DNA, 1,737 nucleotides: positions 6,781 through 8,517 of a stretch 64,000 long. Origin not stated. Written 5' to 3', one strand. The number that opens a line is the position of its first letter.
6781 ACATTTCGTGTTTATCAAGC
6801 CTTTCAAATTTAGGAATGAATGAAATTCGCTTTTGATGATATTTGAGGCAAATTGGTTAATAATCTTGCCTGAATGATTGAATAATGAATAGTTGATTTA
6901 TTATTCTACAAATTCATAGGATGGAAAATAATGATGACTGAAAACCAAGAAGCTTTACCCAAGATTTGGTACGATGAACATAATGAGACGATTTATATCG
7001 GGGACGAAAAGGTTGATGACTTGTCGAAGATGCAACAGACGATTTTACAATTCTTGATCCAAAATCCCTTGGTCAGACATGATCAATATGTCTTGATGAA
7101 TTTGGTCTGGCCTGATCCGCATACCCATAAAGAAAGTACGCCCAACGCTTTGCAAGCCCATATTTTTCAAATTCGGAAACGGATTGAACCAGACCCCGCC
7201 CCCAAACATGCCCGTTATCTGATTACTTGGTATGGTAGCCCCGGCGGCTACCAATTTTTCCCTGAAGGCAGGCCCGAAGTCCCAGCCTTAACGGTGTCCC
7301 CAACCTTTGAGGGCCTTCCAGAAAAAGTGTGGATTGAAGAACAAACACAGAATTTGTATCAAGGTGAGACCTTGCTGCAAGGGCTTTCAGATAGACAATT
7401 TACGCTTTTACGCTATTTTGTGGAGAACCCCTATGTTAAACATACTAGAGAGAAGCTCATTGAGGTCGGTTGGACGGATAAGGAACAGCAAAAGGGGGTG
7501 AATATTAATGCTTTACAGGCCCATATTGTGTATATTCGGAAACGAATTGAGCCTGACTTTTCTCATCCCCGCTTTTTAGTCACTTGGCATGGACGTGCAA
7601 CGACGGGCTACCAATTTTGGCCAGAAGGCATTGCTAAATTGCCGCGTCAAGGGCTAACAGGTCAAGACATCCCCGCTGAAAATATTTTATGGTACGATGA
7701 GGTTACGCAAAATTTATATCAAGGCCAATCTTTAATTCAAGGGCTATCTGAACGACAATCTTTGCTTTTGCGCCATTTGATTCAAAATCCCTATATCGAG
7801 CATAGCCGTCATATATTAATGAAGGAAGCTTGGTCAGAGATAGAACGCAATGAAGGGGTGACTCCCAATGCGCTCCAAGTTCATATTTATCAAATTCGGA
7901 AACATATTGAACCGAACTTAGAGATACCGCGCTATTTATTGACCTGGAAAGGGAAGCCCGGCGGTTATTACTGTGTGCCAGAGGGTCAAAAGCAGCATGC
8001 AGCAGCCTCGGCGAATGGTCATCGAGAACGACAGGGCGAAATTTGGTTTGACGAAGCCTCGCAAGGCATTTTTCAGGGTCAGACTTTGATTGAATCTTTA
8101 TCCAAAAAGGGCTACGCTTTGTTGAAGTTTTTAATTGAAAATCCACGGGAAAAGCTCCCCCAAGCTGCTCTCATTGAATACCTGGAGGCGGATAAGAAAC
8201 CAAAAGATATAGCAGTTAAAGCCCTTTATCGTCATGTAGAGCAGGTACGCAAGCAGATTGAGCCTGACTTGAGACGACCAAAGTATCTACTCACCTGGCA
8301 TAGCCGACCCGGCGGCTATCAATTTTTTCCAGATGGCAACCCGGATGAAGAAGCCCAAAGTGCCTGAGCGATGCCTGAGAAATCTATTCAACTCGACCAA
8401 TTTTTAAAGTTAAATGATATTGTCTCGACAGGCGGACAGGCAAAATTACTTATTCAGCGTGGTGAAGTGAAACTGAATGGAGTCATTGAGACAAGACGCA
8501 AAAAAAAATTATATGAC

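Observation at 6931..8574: Receiver-less protein made of four tandem OmpR/PhoB winged-helix DNA-binding domains, co-transcribed with an S4 RNA-binding protein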

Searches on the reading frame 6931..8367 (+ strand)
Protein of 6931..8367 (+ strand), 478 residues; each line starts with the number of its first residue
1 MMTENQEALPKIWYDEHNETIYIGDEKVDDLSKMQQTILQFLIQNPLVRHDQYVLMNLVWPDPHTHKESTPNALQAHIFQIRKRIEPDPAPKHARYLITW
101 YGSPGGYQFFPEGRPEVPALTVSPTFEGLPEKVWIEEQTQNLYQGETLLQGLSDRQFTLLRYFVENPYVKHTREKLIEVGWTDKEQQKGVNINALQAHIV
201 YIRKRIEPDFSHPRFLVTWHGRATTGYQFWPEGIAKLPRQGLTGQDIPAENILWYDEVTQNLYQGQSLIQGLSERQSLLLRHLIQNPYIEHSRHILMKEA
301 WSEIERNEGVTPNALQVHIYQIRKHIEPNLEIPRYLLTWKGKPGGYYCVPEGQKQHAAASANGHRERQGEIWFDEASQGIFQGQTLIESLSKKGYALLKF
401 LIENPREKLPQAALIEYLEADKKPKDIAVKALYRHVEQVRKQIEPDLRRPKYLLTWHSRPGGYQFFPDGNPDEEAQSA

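Call 3: search_protein_families(library=pfam, proteins=[window:6931-8367:+], max_evalue=1)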
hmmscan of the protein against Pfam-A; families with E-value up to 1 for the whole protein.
window:6931-8367:+ (478 aa): 4 families
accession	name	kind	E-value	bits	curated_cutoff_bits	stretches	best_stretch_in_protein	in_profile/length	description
PF00486.34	Trans_reg_C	-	1.9e-38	130.9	26.2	4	152-222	6-73/77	Transcriptional regulatory protein, C terminal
PF19980.4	DUF6416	-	0.068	14.1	27.1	0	385-427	6-49/100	Family of unknown function (DUF6416)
PF03444.21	HrcA_DNA-bdg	-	0.25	11.5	21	0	272-316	2-45/79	Winged helix-turn-helix transcription repressor, HrcA DNA-binding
PF24761.1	C2H2_ASCIZ_4th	-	0.42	10.8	24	0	314-321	15-22/31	ASCIZ forth C2H2 zinc finger domain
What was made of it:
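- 6931..8367 (+): Gene for a 478-aa protein made of four tandem OmpR/PhoB-type winged-helix effector domains (wHTH x4). Pfam Trans_reg_C at 130.9 bits in 4 stretches (call 3).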

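Call 4: search_protein_families(library=ncbifam, proteins=[window:6931-8367:+], max_evalue=1)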
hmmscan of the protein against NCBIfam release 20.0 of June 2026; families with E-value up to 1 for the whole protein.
window:6931-8367:+ (478 aa): 20 families
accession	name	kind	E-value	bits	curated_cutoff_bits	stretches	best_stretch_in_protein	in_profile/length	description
NF045944.1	ResRegRpaBCyano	equivalog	5.5e-22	78.3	330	4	132-222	135-223/229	response regulator transcription factor RpaB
NF007005.1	PRK09468.1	equivalog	7.2e-20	71.4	331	4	138-233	147-235/237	osmolarity response regulator transcription factor OmpR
TIGR02154.1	PhoB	equivalog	8e-14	51.5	296.2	3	132-210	136-210/226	phosphate regulon transcriptional regulator PhoB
NF040689.1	MtrAB_MtrA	equivalog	2.5e-13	49.9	300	3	137-221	133-213/219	MtrAB system response regulator MtrA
NF041209.1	resp_regPieR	equivalog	6.3e-13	48.9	450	2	135-221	141-222/231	two component system response regulator PieR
NF008296.0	PRK11083.1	equivalog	1.2e-09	37.9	273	1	136-203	139-202/228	two-component system response regulator CreB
NF053854.1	RespRegPhoBBctds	equivalog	1.4e-09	37.7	270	3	9-87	135-209/225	two-component system response regulator PhoB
NF033117.2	vanR_ACDEGLN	exception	1.6e-08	34.4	350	1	137-221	140-220/226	VanR-ABDEGLN family response regulator transcription factor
NF040534.1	resp_reg_YycF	equivalog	4.1e-08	32.8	340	1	151-221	155-222/231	response regulator YycF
NF008378.0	PRK11173.1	equivalog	7.9e-08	31.9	334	1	150-229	159-232/238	two-component system response regulator ArcA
NF041734.1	resp_reg_RppA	equivalog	3.8e-07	29.7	250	1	145-208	150-210/229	two-component system response regulator RppA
NF045914.1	RespRegNblR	equivalog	1.4e-06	28.1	300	2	152-210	155-210/228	response regulator transcription factor NblR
NF007546.0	PRK10161.1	equivalog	1.9e-06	27.6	471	1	144-229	148-225/229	phosphate response regulator transcription factor PhoB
NF000401.1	vanR-A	exception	1.4e-05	24.7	500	1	139-221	145-224/231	vancomycin resistance response regulator transcription factor VanR-A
NF010430.0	PRK13856.1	equivalog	9.7e-05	22.2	344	1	152-222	156-223/241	two-component response regulator VirG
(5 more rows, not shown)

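Call 8: find_homologous_proteins(query=window:6931-8367:+, max_evalue=0.001)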
Query window:6931-8367:+ (478 aa): 313 proteins with E <= 0.001 among 5074 candidates; the best 120 are listed.
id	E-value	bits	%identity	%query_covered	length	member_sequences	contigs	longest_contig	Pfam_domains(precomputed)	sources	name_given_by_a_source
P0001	0.0e+0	1115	100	100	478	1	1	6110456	PF00486.35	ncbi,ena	-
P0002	1.0e-217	742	55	98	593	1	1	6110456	PF22353.2,PF00486.35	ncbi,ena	-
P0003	7.7e-188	643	61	98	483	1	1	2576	PF00486.35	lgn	-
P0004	7.8e-28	116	55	22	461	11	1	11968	PF00486.35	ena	-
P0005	9.3e-28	115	55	22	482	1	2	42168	PF00486.35,PF20703.4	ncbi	-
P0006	1.1e-27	115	54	22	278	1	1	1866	PF00486.35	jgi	jgi:DNA-binding winged helix-turn-helix (wHTH) protein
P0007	1.1e-27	115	55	22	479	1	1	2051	PF00486.35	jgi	jgi:hypothetical protein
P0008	1.7e-27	115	55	22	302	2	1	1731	PF00486.35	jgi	jgi:hypothetical protein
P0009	1.9e-27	114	52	23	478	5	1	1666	PF00486.35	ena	-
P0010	2.7e-27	114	55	22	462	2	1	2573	PF00486.35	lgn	-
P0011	4.1e-27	113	52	22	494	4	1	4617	PF00486.35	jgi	-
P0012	4.3e-27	113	49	21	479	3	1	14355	PF00486.35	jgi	jgi:hypothetical protein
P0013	7.3e-27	112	56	22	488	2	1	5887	PF00486.35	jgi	jgi:DNA-binding winged helix-turn-helix (wHTH) protein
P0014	7.5e-27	112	48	21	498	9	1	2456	PF00486.35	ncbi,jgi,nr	ncbi:MAG: helix-turn-helix domain-containing protein [Anaerolineae bacterium]|nr:helix-turn-helix do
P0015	1.3e-26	112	48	21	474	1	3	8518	PF00486.35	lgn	-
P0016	1.3e-26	112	48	23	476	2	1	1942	PF00486.35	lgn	-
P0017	1.3e-26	112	52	22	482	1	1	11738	PF00486.35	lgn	-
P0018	1.4e-26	112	50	22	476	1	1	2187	PF00486.35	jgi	jgi:hypothetical protein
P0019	1.5e-26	111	50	22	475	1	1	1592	PF00486.35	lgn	-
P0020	1.6e-26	111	49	21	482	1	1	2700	PF00486.35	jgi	jgi:hypothetical protein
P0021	2.2e-26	111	50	22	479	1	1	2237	PF00486.35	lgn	-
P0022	3.2e-26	110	48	21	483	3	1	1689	PF00486.35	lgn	-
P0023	3.7e-26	110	53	22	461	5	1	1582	PF00486.35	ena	-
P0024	4.5e-26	110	46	22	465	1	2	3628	PF00486.35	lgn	-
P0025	4.6e-26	110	53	22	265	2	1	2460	PF00486.35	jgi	jgi:hypothetical protein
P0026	5.6e-26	110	48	21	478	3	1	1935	PF00486.35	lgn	-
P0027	7.8e-26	109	53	22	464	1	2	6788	PF00486.35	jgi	jgi:hypothetical protein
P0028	1.0e-25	109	50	22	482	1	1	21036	PF00486.35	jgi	jgi:hypothetical protein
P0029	1.3e-25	108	53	22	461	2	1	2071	PF00486.35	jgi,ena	-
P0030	1.5e-25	108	41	30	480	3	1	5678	PF00486.35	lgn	-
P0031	1.5e-25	108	46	21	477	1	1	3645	PF00486.35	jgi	jgi:hypothetical protein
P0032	1.8e-25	108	52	22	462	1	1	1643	PF00486.35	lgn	-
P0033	2.0e-25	108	54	22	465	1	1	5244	PF00486.35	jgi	jgi:hypothetical protein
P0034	2.0e-25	108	51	22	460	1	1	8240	PF00486.35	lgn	-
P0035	2.3e-25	108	50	22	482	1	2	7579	PF00486.35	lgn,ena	-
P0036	2.3e-25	108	50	22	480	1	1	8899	PF00486.35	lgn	-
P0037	2.4e-25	108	50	22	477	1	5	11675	PF00486.35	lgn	-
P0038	3.0e-25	107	53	22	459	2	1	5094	PF00486.35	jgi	jgi:hypothetical protein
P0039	3.0e-25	107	52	22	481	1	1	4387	PF00486.35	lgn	-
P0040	3.1e-25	107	52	22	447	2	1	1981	PF00486.35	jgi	jgi:hypothetical protein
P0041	3.5e-25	107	50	22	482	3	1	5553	PF00486.35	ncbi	-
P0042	4.1e-25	107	51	22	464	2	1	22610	PF00486.35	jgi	jgi:DNA-binding winged helix-turn-helix (wHTH) protein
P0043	5.0e-25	106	46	21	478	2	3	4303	PF00486.35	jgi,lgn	jgi:hypothetical protein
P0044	6.7e-25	106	51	22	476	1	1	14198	PF00486.35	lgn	-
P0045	7.6e-25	106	48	22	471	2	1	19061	PF00486.35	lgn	-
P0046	1.0e-24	105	49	22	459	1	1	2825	PF00486.35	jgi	-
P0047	1.1e-24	105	51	22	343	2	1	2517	PF00486.35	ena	-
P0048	3.1e-24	104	51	22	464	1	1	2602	PF00486.35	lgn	-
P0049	3.4e-24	104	45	21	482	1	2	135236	PF00486.35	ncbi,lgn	ncbi:MAG: hypothetical protein Fur0022_08760 [Anaerolineales bacterium]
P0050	3.6e-24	104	51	22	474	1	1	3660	PF00486.35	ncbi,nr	ncbi:MAG: winged helix-turn-helix domain-containing protein [Chloroflexales bacterium]|nr:winged hel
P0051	4.3e-24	103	49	22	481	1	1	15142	PF00486.35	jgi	jgi:hypothetical protein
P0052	4.4e-24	103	51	22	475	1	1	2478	PF00486.35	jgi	jgi:Transcriptional regulatory protein, C terminal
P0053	5.5e-24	103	50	23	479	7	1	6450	PF00486.35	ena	-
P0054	5.7e-24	103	47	22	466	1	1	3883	PF00486.35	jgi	jgi:hypothetical protein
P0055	5.8e-24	103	49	22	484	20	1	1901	PF00486.35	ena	-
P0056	6.0e-24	103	49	22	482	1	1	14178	PF00486.35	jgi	jgi:hypothetical protein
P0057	6.2e-24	103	47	22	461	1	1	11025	PF00486.35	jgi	-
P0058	6.7e-24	103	52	22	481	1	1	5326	PF00486.35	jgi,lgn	jgi:DNA-binding response OmpR family regulator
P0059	6.7e-24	103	48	22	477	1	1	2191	PF00486.35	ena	-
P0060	7.7e-24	103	43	21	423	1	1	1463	PF00486.35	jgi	jgi:DNA-binding winged helix-turn-helix (wHTH) protein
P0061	7.8e-24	103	39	30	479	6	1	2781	PF00486.35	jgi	jgi:hypothetical protein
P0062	1.2e-23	102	48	22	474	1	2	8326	PF00486.35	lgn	-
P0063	1.4e-23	102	49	22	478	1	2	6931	PF00486.35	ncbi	-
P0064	1.6e-23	101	48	22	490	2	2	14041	PF00486.35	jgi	jgi:hypothetical protein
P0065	1.8e-23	101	50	22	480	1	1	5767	PF00486.35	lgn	-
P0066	2.0e-23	101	51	21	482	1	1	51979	PF00486.35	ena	-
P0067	2.5e-23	101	52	21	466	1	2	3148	PF00486.35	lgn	-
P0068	3.0e-23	101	49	22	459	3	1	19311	PF00486.35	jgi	jgi:hypothetical protein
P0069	3.5e-23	100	47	24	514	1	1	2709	PF00486.35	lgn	-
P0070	3.9e-23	100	46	22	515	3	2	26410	PF00486.35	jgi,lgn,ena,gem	-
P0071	4.1e-23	100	50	22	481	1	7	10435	PF00486.35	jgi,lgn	-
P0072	4.5e-23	100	50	22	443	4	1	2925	PF00486.35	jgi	jgi:hypothetical protein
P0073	7.4e-23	99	50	22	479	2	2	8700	PF00486.35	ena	-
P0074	7.5e-23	99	45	21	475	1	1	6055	PF00486.35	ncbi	-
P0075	8.1e-23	99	49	22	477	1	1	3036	PF00486.35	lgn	-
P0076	1.2e-22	99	49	22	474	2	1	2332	PF00486.35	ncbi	-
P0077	1.8e-22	98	48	22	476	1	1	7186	PF00486.35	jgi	jgi:hypothetical protein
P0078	3.0e-22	97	50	22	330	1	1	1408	PF00486.35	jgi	jgi:hypothetical protein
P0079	4.0e-22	97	48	22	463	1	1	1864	PF00486.35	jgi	jgi:Transcriptional regulatory protein, C terminal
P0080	8.1e-22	96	45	21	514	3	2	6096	PF00486.35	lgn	-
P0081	8.5e-22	96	48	22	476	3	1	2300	PF00486.35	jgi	jgi:hypothetical protein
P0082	1.3e-21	95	49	21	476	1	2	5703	PF00486.35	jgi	jgi:DNA-binding winged helix-turn-helix (wHTH) protein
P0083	1.9e-21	95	45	21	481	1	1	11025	PF00486.35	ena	-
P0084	4.0e-21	94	45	21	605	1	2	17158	PF00486.35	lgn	-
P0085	2.1e-20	91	45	21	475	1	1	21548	PF00486.35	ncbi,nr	ncbi:winged helix-turn-helix transcriptional regulator [Candidatus Gracilibacteria bacterium]|nr:win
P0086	3.0e-20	91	44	23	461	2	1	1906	PF00486.35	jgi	jgi:hypothetical protein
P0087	3.5e-20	90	44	21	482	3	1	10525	PF00486.35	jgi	jgi:hypothetical protein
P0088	4.6e-20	90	45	21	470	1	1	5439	PF00486.35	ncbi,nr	ncbi:MAG: winged helix-turn-helix domain-containing protein [Chloroflexi bacterium]|nr:winged helix-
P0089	5.4e-20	90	43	21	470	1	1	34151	PF00486.35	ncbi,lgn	-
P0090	6.9e-20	89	44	21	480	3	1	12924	PF00486.35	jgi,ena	-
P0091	8.0e-20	89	42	21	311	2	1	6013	PF00486.35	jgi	jgi:hypothetical protein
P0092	1.3e-19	89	43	21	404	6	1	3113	PF00486.35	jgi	jgi:hypothetical protein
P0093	1.7e-19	88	43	21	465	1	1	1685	PF00486.35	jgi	jgi:hypothetical protein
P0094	2.5e-19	88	41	21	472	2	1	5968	PF00486.35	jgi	jgi:hypothetical protein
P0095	2.8e-19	87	46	22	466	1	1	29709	PF00486.35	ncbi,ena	-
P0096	4.2e-19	87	43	21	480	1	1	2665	PF24883.3,PF00486.35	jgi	jgi:hypothetical protein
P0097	5.0e-19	87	39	21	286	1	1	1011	PF00486.35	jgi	jgi:hypothetical protein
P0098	5.3e-19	87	42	21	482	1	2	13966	PF00486.35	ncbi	-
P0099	7.4e-19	86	45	22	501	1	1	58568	PF00486.35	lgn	-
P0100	8.2e-19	86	41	21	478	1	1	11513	PF00486.35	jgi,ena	-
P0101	8.9e-19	86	42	21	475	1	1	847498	PF00486.35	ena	-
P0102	9.1e-19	86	42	21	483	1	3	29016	PF00486.35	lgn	-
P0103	1.1e-18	86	41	21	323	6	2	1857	PF00486.35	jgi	jgi:hypothetical protein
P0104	1.1e-18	85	42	21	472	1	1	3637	PF00486.35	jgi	jgi:hypothetical protein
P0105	1.2e-18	85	40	22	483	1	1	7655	PF00486.35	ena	-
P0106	1.4e-18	85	47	22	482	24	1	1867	PF00486.35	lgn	-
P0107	1.8e-18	85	41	21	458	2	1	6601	PF00486.35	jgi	jgi:hypothetical protein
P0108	2.6e-18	84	35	29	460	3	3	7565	PF24883.3,PF00486.35,PF13401.13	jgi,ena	-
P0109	2.7e-18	84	42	21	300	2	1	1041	PF00486.35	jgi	jgi:hypothetical protein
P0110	2.7e-18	84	48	22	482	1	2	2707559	PF00486.35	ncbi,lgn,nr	ncbi:MAG: winged helix-turn-helix domain-containing protein [Anaerolineae bacterium]|nr:winged helix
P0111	3.3e-18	84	42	21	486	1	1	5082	PF00486.35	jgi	jgi:hypothetical protein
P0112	3.5e-18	84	45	22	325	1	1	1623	PF00486.35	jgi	jgi:hypothetical protein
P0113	3.6e-18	84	46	22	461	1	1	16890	PF00486.35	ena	-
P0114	4.1e-18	84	40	21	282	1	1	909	PF00486.35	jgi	jgi:hypothetical protein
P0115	4.3e-18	84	42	21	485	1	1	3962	PF00486.35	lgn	-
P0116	4.3e-18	84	44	22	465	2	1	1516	PF00486.35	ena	-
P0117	4.3e-18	84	43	21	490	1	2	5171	PF00486.35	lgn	-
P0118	6.0e-18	83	43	21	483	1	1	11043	PF00486.35,PF13401.13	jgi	jgi:hypothetical protein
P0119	6.0e-18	83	44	21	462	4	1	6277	PF00486.35,PF13401.13,PF20703.4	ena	-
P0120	7.2e-18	83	44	23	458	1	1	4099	PF00486.35,PF13401.13,PF20703.4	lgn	-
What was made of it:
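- No close NTPase-wHTH protein from the same 6.11-Mb contig appears among the 120 hits listed, of 313 found (call 8). The architecture is very rare: three distinct proteins among about 5.8 billion clusters (call 8).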

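Call 10: find_encoding_contigs(protein=P0002, flank=8000, max_places=4)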
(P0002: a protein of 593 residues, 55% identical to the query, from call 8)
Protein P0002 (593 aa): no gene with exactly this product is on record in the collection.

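Call 11: find_encoding_contigs(protein=P0003, flank=8000, max_places=4)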
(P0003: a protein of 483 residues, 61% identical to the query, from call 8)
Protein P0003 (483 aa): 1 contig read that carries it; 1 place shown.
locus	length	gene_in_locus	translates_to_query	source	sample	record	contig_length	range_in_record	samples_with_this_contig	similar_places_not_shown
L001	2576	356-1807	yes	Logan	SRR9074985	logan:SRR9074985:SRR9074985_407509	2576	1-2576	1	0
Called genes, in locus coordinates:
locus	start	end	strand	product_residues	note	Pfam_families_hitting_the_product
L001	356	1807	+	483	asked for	PF00486:Trans_reg_C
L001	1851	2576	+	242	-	?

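Call 12: find_encoding_contigs(protein=P0001, flank=3000, max_places=3)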
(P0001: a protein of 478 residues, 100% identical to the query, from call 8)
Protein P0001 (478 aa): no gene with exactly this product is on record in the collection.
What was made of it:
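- Tried and rejected: There is no record by exact protein look-up (calls 10, 12).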

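Call 18: find_related_loci(query=A2, collection=genome_contigs, flank=8000)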
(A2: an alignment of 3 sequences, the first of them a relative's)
Query A2 (478 aa) in genome_contigs; peptide patterns used: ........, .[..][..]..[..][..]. (x = any residue, [..] = any of these).
77 stretches matched a pattern; 3 encode a relative of the query (tblastn E <= 1e-3); 3 distinct loci.
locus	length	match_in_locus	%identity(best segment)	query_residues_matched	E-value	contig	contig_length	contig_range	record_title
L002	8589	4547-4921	45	11-472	1e-29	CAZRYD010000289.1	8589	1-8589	MAG TPA_asm: uncultured Caldilineaceae bacterium isolate SRP323723_co1_132 genome assembly, contig: NODE_6988_length_858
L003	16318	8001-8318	49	11-472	9e-29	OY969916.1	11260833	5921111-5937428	MAG: uncultured Chloroflexia bacterium isolate MFD01916.bin.3.39 genome assembly, chromosome: 1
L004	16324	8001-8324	45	11-474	8e-25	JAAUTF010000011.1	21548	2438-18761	MAG: Candidatus Gracilibacteria bacterium isolate SM1_231_1 NODE_745_length_21548_cov_2.281733, whole genome shotgun seq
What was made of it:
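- Tried and rejected: The window's genome was not among the loci returned from the GTDB representative set (call 18).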

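Call 31: predict_structure(alignment_id=A2)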
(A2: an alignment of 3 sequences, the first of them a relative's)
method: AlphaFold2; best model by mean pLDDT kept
length: 478 residues; sequences in the alignment: 3
mean_pLDDT: 73.6   pTM: 0.40
mean pLDDT of the five models: 73.6, 69.9, 68.5, 67.0, 48.2
residues with pLDDT >= 90: 22; 70-90: 313; 50-70: 98; < 50: 45
segments of 3 or more residues with pLDDT < 50: 1-5, 102-104, 116-129, 240-245, 356-367
pLDDT, mean of each block of 10 residues (from residue 1): 50 87 88 89 77 79 64 83 82 75 67 57 35 75 72 81 83 84 68 75 70 66 67 62 53 76 77 79 81 79 71 77 82 77 71 52 44 69 70 87 88 83 78 88 80 77 87 67
secondary structure, 60 per line:
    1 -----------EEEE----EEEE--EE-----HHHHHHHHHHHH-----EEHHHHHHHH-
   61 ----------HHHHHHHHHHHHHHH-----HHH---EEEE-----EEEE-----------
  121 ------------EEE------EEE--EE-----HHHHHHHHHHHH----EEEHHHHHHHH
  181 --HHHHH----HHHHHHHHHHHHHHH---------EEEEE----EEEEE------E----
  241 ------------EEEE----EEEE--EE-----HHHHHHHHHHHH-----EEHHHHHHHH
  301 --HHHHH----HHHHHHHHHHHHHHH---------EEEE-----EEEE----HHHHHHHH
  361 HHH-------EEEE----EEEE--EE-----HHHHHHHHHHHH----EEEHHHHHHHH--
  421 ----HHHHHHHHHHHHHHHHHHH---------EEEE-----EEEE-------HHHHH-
elements in order: E12-15 E20-23 H33-44 H52-59 H71-85 E97-100 E106-109 E133-135 E142-144 H154-165 E170-172 H173-180 H183-187 H192-206 E216-220 E225-229 E253-256 E261-264 H274-285 H293-300 H303-307 H312-326 E336-339 E345-348 H353-363 E371-374 E379-382 H392-403 E408-410 H411-418 H425-443 E453-456 E462-465 H473-477
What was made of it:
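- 6931..8367 (+): AF2 gives four separate wHTH folds (call 31).
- On Trans_reg_C (PF00486), the OmpR/PhoB winged-helix effector domain: The AF2 secondary structure shows this pattern four times (call 31).
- The AF2 model has four beta-platform / three-helix / beta-hairpin units, with linkers at pLDDT below 50 and pTM 0.40 (call 31). Flexible linkers and the lack of fixed contacts between domains (call 31) would allow bridging of separate DNA segments.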

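Call 34: fold_search(model_id=the predicted structure, library=pdb)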
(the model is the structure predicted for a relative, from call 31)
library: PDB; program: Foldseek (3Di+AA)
matches with E <= 10: 532; with E <= 0.001: 61
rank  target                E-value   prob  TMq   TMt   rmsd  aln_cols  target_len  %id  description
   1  1p2f                  4.1e-05  1.00  0.19  0.39   2.5       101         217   27  Crystal Structure Analysis of Response Regulator DrrB, a Thermotoga maritima OmpR/PhoB Homolog (released 2003-04-29)
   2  1gxq                  5.9e-05  1.00  0.17  0.70   7.0       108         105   26  Crystal structure of the PhoB effector domain (released 2002-04-29)
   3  6zwt_A                7.0e-05  1.00  0.19  0.76   2.8       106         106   24  Crystal structure of DNA-binding domain of OmpR of two-component system of Acinetobacter baumannii (released 2021-08-11)
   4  5ed4_B                7.4e-05  1.00  0.17  0.36   4.7       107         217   23  Structure of a PhoP-DNA complex (released 2016-04-27)
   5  9dvt_S                9.8e-05  1.00  0.19  0.37  14.1       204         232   15  Cryo-EM structure of RpaA bound to PkaiBC DNA and the CTD of the alpha subunit of RNAP from the cyanobacterium Synecho (released 2025-10-15)
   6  6zwt_B                1.4e-04  1.00  0.18  0.77   2.8       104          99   24  Crystal structure of DNA-binding domain of OmpR of two-component system of Acinetobacter baumannii (released 2021-08-11)
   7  9gc3_A                1.4e-04  0.89  0.16  0.15  33.8       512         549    9  yeast TFIIIC TauB subcomplex bound to a tRNA gene (released 2024-11-27)
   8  2d1v                  1.7e-04  1.00  0.18  0.73   4.7       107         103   20  Crystal structure of DNA-binding domain of Bacillus subtilis YycF (released 2006-09-12)
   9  2rv8_MODEL_1_A        1.8e-04  1.00  0.17  0.55  11.8       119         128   19  Solution Structure of the PhoP DNA-Binding Domain from Mycobacterium tuberculosis (released 2015-08-12)
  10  2oqr                  1.8e-04  1.00  0.19  0.38  14.2       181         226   19  The structure of the response regulator RegX3 from Mycobacterium tuberculosis (released 2007-10-16)
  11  5ed4_A                2.0e-04  1.00  0.17  0.35   4.7       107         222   23  Structure of a PhoP-DNA complex (released 2016-04-27)
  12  3r0j_B                2.0e-04  1.00  0.18  0.38   9.8       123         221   19  Structure of PhoP from Mycobacterium tuberculosis (released 2011-07-13)
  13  5za3_A                2.2e-04  1.00  0.18  0.76   3.8       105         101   22  Structure of a C-terminal S. mutans response regulator VicR domain (released 2019-02-06)
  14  5za3_B                2.3e-04  1.00  0.18  0.77   3.7       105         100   22  Structure of a C-terminal S. mutans response regulator VicR domain (released 2019-02-06)
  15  8b4d_B                2.3e-04  1.00  0.18  0.68   3.8       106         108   20  ToxR bacterial transcriptional regulator bound to 40 bp toxT promoter DNA (released 2023-08-09)
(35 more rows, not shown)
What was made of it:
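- On Trans_reg_C (PF00486), the OmpR/PhoB winged-helix effector domain: Foldseek matches OmpR, PhoB, DrrB, YycF and RstA DNA-binding domains at probability 1.00 and target TM 0.7-0.79 (call 34).
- Closest known: Receiver-less OmpR-type regulators: ToxR/CadC/TcpP and SARPs. Same: ToxR binds promoter direct repeats as several tandem copies (PDB 8B4D appears among the fold matches, call 34).
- Foldseek best hits are OmpR-family DNA-binding domains, with TM 0.7-0.79 on the target (call 34).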
